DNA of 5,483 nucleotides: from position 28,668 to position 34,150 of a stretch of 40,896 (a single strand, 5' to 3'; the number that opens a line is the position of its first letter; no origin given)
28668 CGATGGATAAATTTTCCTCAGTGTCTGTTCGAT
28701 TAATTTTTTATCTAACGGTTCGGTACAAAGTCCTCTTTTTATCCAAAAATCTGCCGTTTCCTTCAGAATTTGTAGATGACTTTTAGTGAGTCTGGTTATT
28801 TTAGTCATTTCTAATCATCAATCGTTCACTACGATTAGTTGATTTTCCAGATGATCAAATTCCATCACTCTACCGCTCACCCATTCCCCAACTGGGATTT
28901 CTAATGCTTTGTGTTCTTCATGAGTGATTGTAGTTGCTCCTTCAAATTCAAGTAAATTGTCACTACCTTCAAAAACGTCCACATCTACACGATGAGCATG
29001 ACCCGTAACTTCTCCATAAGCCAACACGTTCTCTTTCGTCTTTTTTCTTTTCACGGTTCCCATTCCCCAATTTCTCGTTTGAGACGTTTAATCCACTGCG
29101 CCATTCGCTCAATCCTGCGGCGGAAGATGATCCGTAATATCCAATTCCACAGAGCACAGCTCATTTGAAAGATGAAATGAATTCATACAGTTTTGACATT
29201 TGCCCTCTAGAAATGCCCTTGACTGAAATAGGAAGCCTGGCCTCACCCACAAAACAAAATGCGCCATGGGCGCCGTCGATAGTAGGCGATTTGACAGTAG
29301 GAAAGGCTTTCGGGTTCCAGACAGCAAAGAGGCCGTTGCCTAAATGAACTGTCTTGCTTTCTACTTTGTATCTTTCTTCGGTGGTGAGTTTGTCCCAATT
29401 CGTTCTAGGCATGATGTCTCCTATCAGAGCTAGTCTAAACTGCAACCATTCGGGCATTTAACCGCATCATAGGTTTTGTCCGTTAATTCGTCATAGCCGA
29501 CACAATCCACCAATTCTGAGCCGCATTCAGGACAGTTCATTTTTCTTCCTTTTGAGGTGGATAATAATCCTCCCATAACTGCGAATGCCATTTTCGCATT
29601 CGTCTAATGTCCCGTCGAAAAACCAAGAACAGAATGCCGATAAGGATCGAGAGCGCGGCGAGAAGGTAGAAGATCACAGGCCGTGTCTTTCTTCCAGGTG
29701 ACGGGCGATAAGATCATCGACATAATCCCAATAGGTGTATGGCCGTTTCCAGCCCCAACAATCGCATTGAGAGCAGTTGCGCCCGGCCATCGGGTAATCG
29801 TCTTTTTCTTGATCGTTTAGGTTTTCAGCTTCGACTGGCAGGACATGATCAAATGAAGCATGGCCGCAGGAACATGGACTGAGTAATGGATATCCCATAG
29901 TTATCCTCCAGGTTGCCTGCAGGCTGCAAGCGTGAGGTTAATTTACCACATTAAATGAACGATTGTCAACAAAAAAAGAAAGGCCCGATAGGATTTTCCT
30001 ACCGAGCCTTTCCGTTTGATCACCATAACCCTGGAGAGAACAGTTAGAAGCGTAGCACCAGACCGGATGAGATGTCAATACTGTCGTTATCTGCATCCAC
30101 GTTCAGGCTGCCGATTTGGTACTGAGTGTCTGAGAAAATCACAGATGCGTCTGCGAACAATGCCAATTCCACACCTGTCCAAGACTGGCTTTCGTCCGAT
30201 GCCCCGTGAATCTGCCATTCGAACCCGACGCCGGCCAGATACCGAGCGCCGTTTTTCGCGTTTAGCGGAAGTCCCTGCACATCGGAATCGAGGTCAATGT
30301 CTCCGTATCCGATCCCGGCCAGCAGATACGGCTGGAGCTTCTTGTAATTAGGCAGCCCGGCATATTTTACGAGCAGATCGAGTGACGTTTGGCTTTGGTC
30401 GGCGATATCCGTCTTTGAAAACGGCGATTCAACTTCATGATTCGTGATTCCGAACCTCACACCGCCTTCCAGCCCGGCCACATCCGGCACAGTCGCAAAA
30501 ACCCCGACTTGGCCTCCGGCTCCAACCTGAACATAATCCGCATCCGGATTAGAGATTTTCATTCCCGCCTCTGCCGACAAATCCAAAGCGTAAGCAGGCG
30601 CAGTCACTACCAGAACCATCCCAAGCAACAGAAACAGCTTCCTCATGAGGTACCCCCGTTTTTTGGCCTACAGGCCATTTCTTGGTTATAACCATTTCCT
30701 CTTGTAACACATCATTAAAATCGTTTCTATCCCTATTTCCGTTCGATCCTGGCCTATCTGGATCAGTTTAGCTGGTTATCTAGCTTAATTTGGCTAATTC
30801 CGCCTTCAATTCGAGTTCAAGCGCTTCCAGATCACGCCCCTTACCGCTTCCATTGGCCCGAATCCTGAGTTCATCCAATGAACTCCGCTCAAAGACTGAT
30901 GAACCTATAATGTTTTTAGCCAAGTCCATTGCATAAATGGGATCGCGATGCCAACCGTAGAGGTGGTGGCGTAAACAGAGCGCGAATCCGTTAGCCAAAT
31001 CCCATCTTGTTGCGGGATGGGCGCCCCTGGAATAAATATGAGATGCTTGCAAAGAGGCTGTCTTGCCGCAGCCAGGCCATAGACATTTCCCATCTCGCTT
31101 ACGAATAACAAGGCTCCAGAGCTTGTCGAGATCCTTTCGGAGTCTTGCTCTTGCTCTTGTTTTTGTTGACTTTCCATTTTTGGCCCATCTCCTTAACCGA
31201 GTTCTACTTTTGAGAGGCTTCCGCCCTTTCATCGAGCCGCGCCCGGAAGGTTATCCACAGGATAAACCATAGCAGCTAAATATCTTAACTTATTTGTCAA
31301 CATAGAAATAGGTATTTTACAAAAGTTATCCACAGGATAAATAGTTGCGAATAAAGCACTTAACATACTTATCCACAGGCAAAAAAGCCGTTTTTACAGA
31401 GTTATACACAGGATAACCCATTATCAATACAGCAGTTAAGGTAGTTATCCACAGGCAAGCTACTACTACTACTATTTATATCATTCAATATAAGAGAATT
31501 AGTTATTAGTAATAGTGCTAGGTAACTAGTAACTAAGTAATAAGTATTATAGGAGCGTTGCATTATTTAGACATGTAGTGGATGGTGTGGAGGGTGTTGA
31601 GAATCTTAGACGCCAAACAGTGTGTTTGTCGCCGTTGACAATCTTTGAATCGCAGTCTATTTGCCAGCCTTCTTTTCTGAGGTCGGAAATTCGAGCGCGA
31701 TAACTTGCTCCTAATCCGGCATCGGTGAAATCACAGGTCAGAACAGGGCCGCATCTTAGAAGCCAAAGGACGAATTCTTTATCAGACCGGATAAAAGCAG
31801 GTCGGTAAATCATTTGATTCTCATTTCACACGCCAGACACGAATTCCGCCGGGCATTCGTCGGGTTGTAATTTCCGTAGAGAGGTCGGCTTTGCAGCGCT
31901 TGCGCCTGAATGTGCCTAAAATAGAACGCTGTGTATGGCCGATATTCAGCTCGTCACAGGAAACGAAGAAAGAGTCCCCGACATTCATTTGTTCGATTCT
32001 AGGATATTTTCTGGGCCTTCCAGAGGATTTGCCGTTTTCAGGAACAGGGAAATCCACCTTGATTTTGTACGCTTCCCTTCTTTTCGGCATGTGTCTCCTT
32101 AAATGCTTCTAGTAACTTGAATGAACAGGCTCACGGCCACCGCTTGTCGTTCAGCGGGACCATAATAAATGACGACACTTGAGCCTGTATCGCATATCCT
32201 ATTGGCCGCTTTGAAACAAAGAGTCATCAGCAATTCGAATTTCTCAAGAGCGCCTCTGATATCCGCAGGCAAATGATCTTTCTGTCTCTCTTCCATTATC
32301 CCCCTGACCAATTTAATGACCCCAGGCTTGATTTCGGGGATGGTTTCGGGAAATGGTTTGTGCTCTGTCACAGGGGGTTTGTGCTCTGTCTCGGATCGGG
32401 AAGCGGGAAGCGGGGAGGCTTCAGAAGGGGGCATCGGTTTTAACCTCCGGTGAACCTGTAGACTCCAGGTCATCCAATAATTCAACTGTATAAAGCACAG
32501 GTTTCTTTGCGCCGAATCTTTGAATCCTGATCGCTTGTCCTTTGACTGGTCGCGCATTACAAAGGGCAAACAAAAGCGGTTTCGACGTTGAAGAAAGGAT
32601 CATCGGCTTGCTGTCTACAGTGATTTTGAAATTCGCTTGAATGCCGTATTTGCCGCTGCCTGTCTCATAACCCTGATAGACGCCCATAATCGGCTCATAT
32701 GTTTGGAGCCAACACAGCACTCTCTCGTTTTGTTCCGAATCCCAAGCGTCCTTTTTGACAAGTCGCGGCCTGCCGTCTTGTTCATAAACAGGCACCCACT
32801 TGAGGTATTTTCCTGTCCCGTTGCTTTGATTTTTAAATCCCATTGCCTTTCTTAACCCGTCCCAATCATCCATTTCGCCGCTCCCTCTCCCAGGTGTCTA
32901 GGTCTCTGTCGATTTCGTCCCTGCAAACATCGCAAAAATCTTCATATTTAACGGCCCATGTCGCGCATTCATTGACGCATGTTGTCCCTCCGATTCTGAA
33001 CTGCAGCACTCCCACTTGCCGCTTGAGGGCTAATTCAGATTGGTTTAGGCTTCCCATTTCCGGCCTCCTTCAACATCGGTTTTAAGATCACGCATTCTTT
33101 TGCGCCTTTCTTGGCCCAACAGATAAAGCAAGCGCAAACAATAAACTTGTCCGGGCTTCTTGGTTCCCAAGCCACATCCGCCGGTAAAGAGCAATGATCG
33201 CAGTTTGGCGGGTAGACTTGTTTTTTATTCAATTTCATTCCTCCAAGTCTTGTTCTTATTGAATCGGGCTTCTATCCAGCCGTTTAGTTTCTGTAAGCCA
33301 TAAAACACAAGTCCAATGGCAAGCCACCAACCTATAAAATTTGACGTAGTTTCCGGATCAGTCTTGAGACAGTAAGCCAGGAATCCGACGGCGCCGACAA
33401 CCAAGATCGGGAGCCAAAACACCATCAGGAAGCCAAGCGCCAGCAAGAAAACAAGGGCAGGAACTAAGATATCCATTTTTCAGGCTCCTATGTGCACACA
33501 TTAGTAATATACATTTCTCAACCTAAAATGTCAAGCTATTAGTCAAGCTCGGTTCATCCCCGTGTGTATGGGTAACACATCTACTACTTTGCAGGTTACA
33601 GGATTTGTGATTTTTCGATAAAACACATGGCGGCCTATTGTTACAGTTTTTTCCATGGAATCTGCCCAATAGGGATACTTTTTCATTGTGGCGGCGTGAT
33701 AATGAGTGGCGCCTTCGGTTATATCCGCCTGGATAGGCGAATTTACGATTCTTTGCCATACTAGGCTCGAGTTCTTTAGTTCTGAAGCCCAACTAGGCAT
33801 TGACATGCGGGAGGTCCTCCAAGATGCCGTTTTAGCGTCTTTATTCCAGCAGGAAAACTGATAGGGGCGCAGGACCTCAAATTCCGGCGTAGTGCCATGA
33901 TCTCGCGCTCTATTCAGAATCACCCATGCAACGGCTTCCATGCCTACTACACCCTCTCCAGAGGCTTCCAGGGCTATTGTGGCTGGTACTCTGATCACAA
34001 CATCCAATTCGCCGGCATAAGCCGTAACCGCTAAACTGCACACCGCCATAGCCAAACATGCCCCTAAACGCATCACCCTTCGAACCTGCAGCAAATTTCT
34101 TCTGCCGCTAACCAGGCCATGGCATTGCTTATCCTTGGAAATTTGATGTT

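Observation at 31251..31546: Cluster of consensus DnaA boxes plus an AT-rich tract: a host-DnaA-dependent origin or DnaA sink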

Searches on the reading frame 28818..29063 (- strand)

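Call 33: search_protein_families(library=phrogs, proteins=[window:28818-29063:-], max_evalue=0.01)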
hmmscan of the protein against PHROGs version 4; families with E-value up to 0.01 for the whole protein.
window:28818-29063:- (81 aa): 1 family
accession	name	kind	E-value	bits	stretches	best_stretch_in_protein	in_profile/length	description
phrog_27831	-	unknown function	0.00094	20.2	0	6-26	31-51/124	-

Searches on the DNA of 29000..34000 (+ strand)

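Call 7: search_dna_similar(query=window:29000-34000:+, collection=phages, mode=distant, max_rows=20)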
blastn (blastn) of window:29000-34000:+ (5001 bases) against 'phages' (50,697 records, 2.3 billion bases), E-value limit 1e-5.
No match.

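Call 107: search_rna_families(source=window, start=30700, end=32200, threshold=evalue, max_evalue=1)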
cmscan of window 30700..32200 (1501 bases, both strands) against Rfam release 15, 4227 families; matches with E-value up to 1: 0.
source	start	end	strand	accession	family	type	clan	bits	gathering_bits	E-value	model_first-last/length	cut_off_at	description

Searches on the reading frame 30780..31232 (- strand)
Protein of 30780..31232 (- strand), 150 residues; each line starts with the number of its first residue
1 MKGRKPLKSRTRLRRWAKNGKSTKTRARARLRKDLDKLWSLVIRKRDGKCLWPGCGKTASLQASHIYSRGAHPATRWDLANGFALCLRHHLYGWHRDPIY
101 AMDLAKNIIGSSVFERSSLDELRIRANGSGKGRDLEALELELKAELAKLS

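Call 8: search_protein_families(library=pfam, proteins=[window:30780-31232:-], max_evalue=0.01)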
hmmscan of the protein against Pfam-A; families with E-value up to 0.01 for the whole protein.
window:30780-31232:- (150 aa): 2 families
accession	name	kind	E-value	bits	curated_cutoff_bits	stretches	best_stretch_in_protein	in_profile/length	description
PF13391.12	HNH_2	-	0.0018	18.5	21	0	55-90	6-55/66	HNH endonuclease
PF05766.18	NinG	-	0.0056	17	25.4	1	8-88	52-134/193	Bacteriophage Lambda NinG protein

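Call 10: search_protein_families(library=phrogs, proteins=[window:30780-31232:-], max_evalue=0.01)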
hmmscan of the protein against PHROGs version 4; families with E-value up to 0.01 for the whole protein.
window:30780-31232:- (150 aa): 5 families
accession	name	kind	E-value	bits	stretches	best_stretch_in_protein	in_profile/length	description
phrog_5034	-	DNA, RNA and nucleotide metabolism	9.2e-12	46.3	1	21-149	4-130/138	NinG/ Rap DNA junction specific endonuclease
phrog_5956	-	DNA, RNA and nucleotide metabolism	0.00054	20.6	1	23-92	33-106/138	HNH endonuclease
phrog_740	-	DNA, RNA and nucleotide metabolism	0.00067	19.7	1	20-90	11-81/332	HNH endonuclease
phrog_144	-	DNA, RNA and nucleotide metabolism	0.0026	18.4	1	19-91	55-130/175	HNH endonuclease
phrog_589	-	DNA, RNA and nucleotide metabolism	0.0051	17.6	1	17-90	61-135/179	HNH endonuclease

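Call 19: find_related_loci(query=window:30780-31232:-, collection=viral_contigs, flank=6000)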
Query window:30780-31232:- (150 aa) in viral_contigs; peptide patterns used: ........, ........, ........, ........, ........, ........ (x = any residue, [..] = any of these).
174 stretches matched a pattern, but none encodes a relative of the query by tblastn (E <= 1e-3).

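Call 20: find_encoding_contigs(protein=window:30780-31232:-, flank=6000, max_places=8)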
Protein window:30780-31232:- (150 aa): 17 contigs read that carry it; 8 places shown.
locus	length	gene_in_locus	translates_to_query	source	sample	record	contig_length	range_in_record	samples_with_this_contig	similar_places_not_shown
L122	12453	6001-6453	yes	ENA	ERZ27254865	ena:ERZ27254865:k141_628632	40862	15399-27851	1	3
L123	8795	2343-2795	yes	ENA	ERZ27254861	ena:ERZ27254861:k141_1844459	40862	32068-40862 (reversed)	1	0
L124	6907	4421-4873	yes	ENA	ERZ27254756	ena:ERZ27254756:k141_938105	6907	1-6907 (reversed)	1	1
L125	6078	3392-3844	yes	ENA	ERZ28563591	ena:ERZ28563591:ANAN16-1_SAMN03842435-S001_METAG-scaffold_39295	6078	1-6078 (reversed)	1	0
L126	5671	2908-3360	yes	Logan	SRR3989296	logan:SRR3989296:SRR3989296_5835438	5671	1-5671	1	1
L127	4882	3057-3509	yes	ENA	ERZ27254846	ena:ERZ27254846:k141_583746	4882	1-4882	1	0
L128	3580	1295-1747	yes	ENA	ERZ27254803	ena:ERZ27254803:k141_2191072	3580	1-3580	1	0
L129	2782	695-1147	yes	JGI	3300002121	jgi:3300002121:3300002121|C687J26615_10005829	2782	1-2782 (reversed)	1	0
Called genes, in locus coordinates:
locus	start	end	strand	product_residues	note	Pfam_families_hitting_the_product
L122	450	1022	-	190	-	-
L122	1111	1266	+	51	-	-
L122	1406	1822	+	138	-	PF23864:DUF7222 (weak)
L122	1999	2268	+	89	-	-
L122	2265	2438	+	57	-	-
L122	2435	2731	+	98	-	PF27050:Phage_P22_Y8K6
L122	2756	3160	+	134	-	PF23864:DUF7222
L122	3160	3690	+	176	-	PF07486:Hydrolase_2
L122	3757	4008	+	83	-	-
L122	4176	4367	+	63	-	-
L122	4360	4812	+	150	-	-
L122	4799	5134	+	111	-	-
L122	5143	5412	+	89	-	-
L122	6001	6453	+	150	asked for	-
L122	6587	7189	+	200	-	PF13505:OMP_b-brl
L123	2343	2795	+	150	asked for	-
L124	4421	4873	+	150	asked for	-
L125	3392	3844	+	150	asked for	-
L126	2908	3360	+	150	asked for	-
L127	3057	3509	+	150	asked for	-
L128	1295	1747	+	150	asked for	-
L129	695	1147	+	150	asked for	-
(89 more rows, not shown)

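Call 39: find_homologous_proteins(query=window:30780-31232:-, max_evalue=0.00001)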
Query window:30780-31232:- (150 aa): 1 proteins with E <= 0.00001 among 100 candidates.
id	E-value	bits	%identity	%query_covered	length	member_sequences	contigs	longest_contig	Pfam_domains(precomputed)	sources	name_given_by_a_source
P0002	1.8e-90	319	98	100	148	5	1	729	-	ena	-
